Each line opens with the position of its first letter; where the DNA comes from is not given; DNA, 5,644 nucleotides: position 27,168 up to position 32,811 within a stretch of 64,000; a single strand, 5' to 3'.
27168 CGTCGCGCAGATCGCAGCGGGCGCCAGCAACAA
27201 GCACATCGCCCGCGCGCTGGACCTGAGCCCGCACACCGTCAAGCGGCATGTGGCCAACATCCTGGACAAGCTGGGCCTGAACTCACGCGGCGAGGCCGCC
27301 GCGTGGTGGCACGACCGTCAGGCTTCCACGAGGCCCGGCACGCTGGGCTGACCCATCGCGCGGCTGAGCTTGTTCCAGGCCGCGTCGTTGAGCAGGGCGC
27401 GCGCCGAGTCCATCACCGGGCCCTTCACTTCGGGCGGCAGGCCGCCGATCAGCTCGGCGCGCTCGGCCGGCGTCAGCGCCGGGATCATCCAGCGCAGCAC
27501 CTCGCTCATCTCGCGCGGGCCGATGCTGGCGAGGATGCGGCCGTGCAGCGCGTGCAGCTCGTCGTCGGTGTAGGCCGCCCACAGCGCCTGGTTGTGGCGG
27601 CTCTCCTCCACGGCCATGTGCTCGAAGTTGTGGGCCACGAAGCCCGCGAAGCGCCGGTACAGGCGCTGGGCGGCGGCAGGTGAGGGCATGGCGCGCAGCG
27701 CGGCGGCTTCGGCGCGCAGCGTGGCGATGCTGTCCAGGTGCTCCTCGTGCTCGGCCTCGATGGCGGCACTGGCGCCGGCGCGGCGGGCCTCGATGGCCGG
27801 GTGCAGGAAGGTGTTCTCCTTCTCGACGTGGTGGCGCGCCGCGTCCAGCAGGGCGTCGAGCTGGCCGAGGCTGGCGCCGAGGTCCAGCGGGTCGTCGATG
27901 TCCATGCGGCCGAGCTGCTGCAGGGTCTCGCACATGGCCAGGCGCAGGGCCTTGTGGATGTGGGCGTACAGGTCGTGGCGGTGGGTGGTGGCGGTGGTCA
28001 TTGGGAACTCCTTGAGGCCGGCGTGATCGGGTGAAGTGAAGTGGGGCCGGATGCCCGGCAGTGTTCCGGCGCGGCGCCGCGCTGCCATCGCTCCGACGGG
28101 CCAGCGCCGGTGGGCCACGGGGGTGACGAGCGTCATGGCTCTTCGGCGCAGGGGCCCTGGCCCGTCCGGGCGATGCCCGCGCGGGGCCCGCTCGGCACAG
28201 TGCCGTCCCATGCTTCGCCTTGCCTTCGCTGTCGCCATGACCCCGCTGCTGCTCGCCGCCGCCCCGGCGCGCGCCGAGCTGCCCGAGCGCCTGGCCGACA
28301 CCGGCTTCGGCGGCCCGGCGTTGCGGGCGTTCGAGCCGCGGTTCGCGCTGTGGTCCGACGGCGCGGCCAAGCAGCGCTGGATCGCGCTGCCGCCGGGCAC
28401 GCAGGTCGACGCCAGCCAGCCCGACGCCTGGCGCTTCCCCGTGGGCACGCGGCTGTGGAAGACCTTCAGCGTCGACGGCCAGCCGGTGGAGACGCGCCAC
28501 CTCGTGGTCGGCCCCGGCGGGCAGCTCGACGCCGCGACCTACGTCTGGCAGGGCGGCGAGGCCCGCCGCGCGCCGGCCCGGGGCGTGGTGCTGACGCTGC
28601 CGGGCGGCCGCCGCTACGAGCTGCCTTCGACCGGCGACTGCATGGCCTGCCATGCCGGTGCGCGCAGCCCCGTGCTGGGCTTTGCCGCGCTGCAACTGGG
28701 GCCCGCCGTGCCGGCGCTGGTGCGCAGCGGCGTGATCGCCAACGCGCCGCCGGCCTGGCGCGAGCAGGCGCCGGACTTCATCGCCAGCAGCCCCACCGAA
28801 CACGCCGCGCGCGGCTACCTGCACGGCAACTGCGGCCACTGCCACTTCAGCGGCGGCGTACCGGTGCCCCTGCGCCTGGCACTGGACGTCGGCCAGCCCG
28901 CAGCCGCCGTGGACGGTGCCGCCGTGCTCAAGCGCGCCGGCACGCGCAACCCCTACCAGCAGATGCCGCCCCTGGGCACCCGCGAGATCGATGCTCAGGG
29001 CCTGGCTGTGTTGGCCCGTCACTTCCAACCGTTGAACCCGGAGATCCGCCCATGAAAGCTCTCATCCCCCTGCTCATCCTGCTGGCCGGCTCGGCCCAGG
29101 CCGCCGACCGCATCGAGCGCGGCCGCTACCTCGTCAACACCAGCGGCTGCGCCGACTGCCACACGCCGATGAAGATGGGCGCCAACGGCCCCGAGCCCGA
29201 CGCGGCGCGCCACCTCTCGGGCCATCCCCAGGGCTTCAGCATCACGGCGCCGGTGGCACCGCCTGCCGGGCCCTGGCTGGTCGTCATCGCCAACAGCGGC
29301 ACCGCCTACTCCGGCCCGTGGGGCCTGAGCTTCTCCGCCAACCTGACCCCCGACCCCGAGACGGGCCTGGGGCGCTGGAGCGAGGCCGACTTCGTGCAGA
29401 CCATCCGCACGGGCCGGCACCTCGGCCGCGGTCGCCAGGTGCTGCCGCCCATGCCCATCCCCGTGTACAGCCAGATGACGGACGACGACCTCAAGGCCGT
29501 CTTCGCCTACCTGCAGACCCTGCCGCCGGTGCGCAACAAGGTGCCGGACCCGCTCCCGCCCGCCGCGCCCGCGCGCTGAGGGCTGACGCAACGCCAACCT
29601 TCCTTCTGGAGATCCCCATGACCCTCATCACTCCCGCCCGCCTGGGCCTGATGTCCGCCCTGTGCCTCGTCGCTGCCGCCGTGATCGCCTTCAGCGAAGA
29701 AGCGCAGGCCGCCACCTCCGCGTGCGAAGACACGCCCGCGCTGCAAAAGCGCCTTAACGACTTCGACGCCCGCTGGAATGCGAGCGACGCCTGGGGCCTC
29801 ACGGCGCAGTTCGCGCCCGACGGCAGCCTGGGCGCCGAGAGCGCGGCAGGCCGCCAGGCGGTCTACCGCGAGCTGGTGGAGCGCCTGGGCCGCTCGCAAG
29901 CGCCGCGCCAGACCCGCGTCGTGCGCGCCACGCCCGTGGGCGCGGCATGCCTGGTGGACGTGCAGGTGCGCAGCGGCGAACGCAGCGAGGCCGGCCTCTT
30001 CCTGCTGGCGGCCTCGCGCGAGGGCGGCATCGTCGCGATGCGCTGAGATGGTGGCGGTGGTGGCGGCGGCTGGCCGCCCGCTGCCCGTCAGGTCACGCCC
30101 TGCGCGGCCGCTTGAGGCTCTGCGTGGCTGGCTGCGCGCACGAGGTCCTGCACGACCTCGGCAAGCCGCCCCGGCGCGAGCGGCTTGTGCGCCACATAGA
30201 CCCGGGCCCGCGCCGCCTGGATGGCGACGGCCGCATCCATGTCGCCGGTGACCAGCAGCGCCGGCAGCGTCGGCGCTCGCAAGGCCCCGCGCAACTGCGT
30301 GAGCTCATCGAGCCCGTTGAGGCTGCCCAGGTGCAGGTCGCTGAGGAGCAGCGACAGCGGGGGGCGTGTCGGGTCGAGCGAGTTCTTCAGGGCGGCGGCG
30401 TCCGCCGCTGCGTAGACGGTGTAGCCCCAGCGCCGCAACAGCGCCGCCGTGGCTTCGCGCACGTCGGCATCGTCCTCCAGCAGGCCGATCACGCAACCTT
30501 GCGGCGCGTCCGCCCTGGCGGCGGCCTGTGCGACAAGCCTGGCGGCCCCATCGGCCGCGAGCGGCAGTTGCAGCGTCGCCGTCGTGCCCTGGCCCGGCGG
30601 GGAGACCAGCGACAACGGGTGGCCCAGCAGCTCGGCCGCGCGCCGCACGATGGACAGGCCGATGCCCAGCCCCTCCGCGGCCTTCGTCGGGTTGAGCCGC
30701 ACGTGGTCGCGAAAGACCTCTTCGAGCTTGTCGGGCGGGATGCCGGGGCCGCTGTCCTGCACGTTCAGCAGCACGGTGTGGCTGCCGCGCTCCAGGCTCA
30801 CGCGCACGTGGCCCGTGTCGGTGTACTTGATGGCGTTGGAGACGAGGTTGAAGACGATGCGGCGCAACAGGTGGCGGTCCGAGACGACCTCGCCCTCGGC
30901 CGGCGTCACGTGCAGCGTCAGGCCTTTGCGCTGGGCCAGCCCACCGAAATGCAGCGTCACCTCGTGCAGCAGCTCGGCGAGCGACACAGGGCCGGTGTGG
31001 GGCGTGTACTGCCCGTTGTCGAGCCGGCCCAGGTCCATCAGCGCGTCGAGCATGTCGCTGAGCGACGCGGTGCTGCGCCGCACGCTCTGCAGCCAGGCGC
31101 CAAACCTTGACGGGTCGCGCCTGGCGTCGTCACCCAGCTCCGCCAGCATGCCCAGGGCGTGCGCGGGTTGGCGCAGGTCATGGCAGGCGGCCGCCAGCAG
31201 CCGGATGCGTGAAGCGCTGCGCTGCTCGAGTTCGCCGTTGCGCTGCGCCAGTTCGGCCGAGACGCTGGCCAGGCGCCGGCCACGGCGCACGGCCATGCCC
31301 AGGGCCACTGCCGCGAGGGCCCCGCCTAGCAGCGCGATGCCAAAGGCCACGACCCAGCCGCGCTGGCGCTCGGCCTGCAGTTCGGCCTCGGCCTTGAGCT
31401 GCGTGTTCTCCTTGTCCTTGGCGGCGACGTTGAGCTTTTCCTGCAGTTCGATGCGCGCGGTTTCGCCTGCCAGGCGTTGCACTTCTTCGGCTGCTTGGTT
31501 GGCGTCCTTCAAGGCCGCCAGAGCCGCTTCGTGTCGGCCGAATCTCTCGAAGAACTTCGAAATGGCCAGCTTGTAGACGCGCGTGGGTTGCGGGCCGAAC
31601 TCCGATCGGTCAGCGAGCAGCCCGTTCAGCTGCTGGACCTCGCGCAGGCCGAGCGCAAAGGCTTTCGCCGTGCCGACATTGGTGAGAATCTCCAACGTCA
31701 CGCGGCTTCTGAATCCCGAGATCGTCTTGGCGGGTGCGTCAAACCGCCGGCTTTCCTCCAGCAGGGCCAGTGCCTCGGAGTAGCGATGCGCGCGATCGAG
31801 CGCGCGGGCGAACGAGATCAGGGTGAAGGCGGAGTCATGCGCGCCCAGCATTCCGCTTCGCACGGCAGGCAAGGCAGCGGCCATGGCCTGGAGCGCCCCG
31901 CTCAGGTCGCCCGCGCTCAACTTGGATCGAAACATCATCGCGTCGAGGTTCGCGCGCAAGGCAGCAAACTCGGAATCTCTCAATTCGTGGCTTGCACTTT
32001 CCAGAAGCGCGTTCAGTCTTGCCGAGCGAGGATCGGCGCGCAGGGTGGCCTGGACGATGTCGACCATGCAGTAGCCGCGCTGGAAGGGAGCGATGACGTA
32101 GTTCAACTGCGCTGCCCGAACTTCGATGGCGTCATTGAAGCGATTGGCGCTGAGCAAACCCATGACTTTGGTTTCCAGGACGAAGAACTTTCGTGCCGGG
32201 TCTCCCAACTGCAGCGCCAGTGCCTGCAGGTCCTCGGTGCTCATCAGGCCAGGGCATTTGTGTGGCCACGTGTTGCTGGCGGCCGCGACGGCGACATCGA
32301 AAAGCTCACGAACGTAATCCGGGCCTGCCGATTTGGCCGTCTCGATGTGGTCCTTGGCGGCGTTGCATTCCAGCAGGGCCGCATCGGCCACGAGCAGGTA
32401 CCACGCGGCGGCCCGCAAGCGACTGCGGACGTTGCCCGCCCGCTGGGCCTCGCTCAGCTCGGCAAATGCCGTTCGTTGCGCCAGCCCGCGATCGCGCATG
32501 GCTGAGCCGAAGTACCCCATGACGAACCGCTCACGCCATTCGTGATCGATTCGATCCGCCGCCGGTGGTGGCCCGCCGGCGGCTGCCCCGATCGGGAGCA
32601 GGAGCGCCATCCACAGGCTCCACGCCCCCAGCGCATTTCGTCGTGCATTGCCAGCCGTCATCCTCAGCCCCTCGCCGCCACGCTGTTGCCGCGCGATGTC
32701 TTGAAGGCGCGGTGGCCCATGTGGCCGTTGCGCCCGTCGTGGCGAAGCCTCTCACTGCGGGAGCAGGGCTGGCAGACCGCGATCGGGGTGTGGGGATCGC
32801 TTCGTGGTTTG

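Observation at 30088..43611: Five tandem paralogous hybrid sensor kinases arranged in an alternating A-B-A-B-A pattern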

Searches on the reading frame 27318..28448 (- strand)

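Call 9: search_protein_families(library=pfam, proteins=[window:27318-28448:-], max_evalue=0.001)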
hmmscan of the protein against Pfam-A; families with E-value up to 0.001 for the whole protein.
window:27318-28448:- (376 aa): 1 family
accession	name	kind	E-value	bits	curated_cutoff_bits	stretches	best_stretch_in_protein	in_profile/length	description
PF01814.28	Hemerythrin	-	4.8e-07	30.7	25.3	1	160-283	5-121/127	Hemerythrin HHE cation binding domain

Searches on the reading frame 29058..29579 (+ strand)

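Call 34: search_protein_families(library=pfam, proteins=[window:29058-29579:+], max_evalue=0.001)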
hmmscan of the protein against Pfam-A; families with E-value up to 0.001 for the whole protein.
window:29058-29579:+ (173 aa): 2 families
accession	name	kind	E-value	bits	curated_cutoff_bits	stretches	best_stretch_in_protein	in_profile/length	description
PF00034.26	Cytochrom_C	-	2.4e-08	35.6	21.3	1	19-155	1-89/90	Cytochrome c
PF13442.11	Cytochrome_CBB3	-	2.9e-05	24.7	27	0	19-152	3-68/68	Cytochrome C oxidase, cbb3-type, subunit III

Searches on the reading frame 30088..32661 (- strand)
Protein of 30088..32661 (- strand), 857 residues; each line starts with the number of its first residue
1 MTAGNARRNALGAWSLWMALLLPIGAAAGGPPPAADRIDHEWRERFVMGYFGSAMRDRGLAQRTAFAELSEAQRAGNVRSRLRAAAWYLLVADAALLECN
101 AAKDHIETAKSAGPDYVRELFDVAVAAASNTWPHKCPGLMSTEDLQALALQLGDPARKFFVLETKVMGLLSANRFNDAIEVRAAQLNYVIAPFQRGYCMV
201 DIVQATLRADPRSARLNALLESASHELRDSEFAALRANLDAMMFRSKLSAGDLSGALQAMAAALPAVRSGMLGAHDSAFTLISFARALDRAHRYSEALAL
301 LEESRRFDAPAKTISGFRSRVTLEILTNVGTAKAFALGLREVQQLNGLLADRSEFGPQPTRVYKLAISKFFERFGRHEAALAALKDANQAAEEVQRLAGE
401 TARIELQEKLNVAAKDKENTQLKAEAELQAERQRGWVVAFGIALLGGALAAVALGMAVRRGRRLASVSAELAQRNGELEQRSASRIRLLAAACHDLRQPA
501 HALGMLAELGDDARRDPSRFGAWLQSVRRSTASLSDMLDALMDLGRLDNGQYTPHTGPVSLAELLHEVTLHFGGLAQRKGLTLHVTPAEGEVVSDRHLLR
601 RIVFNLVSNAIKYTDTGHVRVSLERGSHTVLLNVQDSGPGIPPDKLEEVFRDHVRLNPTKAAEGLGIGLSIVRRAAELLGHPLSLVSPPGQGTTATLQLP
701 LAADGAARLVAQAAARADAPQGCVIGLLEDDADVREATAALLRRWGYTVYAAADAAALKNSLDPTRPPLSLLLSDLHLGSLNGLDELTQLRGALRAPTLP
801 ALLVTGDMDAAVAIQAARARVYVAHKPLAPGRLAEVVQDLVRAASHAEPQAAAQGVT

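Call 4: search_protein_families(library=pfam, proteins=[window:30088-32661:-], max_evalue=0.01)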
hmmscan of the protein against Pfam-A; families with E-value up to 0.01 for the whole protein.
window:30088-32661:- (857 aa): 5 families
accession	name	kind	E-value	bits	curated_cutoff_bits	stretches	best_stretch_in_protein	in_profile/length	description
PF02518.31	HATPase_c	-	8e-26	91.1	26.4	1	595-702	2-110/111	Histidine kinase-, DNA gyrase B-, and HSP90-like ATPase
PF00072.30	Response_reg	-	6e-10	39.7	30.2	1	727-837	3-110/111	Response regulator receiver domain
PF00512.31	HisKA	-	1.2e-07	32.1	26.9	1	485-550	2-66/66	His Kinase A (phospho-acceptor) domain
PF13581.12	HATPase_c_2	-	0.0014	19.1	27.4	1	607-673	40-106/127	Histidine kinase-like ATPase domain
PF13424.12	TPR_12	-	0.0078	16.8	30.1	1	250-306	16-73/77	Tetratricopeptide repeat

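Call 5: search_protein_families(library=ncbifam, proteins=[window:30088-32661:-], max_evalue=0.01)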
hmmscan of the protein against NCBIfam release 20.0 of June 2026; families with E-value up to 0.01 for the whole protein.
window:30088-32661:- (857 aa): 92 families (the best 25 are shown)
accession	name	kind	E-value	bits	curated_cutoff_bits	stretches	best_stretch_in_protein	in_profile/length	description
NF041832.1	near_NosP_CTERM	subfamily_domain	1.5e-72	244.7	400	1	480-840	2-369/370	NahK/ErcS family hybrid sensor histidine kinase/response regulator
NF041831.1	NO_HK_NahK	exception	4.9e-54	183.6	1500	1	465-837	474-850/854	hybrid sensor histidine kinase/response regulator NahK/ErcS'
TIGR02956.1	TMAO_torS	equivalog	3.6e-43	147.8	676.5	1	473-846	452-825/967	TMAO reductase system sensor histidine kinase/response regulator TorS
NF008302.0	PRK11091.1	equivalog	4.5e-36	124.3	838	1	473-850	271-652/779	aerobic respiration two-component sensor histidine kinase ArcB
NF006800.0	PRK09303.1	equivalog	1.3e-31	109.9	342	1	463-702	129-378/383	histidine kinase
NF046044.1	PnpS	equivalog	5.8e-31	107.9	400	1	485-700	170-390/390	two-component system histidine kinase PnpS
NF041947.1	LuxQ_Vibrio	equivalog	8.3e-31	106.7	1200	1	477-829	464-827/843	quorum-sensing autoinducer 2 sensor kinase/phosphatase LuxQ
NF011874.0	PRK15347.1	equivalog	1.4e-30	106.1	852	1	469-703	382-616/921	two component system sensor kinase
TIGR02966.1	phoR_proteo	equivalog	7e-30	104.2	334.2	1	478-697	107-331/333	phosphate regulon sensor histidine kinase PhoR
NF038297.2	hybrid_HK_HrmK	equivalog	1.4e-28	100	725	1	457-797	207-563/607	hybrid histidine kinase/response regulator HrmK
NF008543.0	PRK11466.1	equivalog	1.7e-28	99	982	1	464-791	423-749/914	TMAO reductase system sensor histidine kinase/response regulator TorS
TIGR01386.1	cztS_silS_copS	subfamily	3.2e-28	98.9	292.55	1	493-700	249-457/457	heavy metal sensor histidine kinase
NF041735.1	hist_kin_RppB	equivalog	2e-27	96.1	400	1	490-700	221-438/438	two-component system sensor histidine kinase RppB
NF041880.1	EPS_EpsF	equivalog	2.1e-27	95.8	900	1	487-696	276-486/492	response regulator EpsF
NF007898.0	PRK10604.1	equivalog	3.5e-27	95.6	478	1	466-702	193-424/433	two-component system sensor histidine kinase RstB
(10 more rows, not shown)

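Call 70: predict_structure(alignment_id=A3)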
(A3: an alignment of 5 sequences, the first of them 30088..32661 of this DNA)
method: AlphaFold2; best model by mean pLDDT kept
length: 857 residues; sequences in the alignment: 5
mean_pLDDT: 68.7   pTM: 0.47
mean pLDDT of the five models: 68.7, 68.0, 65.6, 65.2, 62.1
residues with pLDDT >= 90: 212; 70-90: 269; 50-70: 124; < 50: 252
segments of 3 or more residues with pLDDT < 50: 1-7, 23-36, 430-552, 651-667, 704-721, 777-788, 796-836, 839-857
pLDDT, mean of each block of 10 residues (from residue 1): 45 56 44 54 91 92 92 89 92 72 90 89 87 62 90 89 88 85 90 90 89 85 88 91 92 94 93 90 96 96 85 88 95 92 90 78 93 88 85 72 63 68 61 38 36 40 44 38 31 31 35 38 37 35 37 65 83 77 85 80 81 82 84 85 59 34 43 70 82 87 49 32 68 68 70 74 63 53 47 47 43 38 38 48 32 29
secondary structure, 60 per line:
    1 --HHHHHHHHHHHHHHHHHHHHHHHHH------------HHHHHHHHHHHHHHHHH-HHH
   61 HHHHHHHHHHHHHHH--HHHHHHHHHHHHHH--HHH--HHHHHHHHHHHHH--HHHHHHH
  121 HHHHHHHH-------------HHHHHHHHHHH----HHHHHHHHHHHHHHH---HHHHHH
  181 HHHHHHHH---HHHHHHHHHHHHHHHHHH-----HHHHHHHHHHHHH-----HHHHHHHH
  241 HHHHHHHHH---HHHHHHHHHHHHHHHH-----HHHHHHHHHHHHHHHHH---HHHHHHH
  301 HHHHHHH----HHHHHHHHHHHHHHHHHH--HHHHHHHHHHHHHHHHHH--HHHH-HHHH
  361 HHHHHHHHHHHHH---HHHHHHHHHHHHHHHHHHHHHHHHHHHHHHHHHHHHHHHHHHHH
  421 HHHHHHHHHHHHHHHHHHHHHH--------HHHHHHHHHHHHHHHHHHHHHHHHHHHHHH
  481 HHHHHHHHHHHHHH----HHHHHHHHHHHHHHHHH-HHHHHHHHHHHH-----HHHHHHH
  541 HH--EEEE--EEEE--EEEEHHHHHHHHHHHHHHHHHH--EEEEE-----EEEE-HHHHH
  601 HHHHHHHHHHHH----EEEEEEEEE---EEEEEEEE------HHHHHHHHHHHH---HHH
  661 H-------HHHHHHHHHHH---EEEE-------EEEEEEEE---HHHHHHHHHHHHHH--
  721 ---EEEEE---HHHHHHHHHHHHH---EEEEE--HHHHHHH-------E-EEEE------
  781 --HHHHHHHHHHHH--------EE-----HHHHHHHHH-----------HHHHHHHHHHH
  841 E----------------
elements in order (helices of 4 or more, strands of 3 or more residues): H3-27 H40-56 H58-75 H78-91 H99-111 H114-128 H142-152 H157-171 H175-188 H192-209 H215-227 H233-249 H253-268 H274-290 H294-307 H312-329 H332-349 H352-355 H357-373 H377-442 H451-494 H499-515 H517-528 H534-542 E545-548 E551-554 E557-560 H561-578 E581-585 E591-594 H596-612 E617-625 E629-636 H643-654 H658-661 H669-679 E683-686 E694-701 H705-718 E724-728 H732-744 E748-752 H755-761 E771-774 H783-794 H810-818 H830-840

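Call 73: search_solved_structures(query=window:30088-32661:-, max_evalue=1e-10)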
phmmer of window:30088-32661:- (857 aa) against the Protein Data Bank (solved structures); distinct sequences matched with E-value up to 1e-10: 28.
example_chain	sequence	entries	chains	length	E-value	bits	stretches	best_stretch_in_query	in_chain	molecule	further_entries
8u4x_A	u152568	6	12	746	1.4e-19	73.4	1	463-702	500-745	histidine kinase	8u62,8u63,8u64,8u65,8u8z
6lgq_C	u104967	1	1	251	9.5e-17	64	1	473-700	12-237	Histidine kinase KdpD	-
7zp0_A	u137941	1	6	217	9.9e-17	63.9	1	490-700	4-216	Sensor protein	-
7z8n_A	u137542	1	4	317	1.9e-16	63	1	470-701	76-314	Histidine kinase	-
4u7n_A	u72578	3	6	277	1.8e-15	59.8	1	483-701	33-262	Histidine protein kinase sensor protein | Histidine kinase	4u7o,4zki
5c93_A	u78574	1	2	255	1.8e-15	59.7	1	484-701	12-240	Histidine kinase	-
7p8e_A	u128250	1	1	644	2.4e-14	56.1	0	478-624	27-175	Receiver domain of histidine kinase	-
8avv_A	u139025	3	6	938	2.8e-14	55.8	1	553-822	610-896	Bacteriophytochrome,Response regulator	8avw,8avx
3jz3_A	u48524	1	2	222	3.1e-14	55.7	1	487-683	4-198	Sensor protein qseC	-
6paj_A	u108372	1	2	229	4.1e-14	55.3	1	488-700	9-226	Sensor protein SrrB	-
4q20_A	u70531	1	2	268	1.5e-13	53.5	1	467-703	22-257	Sensor protein DivL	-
4jas_A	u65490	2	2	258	1.6e-13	53.3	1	483-700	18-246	Histidine kinase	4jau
6azr_A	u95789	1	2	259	2.6e-13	52.6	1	483-700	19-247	Sensor histidine kinase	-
5uht_A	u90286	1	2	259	2.6e-13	52.6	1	483-700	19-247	Sensor histidine kinase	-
3dge_A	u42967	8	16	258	2.6e-13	52.6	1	483-700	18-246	Sensor protein | Histidine kinase | Sensor histidine kinase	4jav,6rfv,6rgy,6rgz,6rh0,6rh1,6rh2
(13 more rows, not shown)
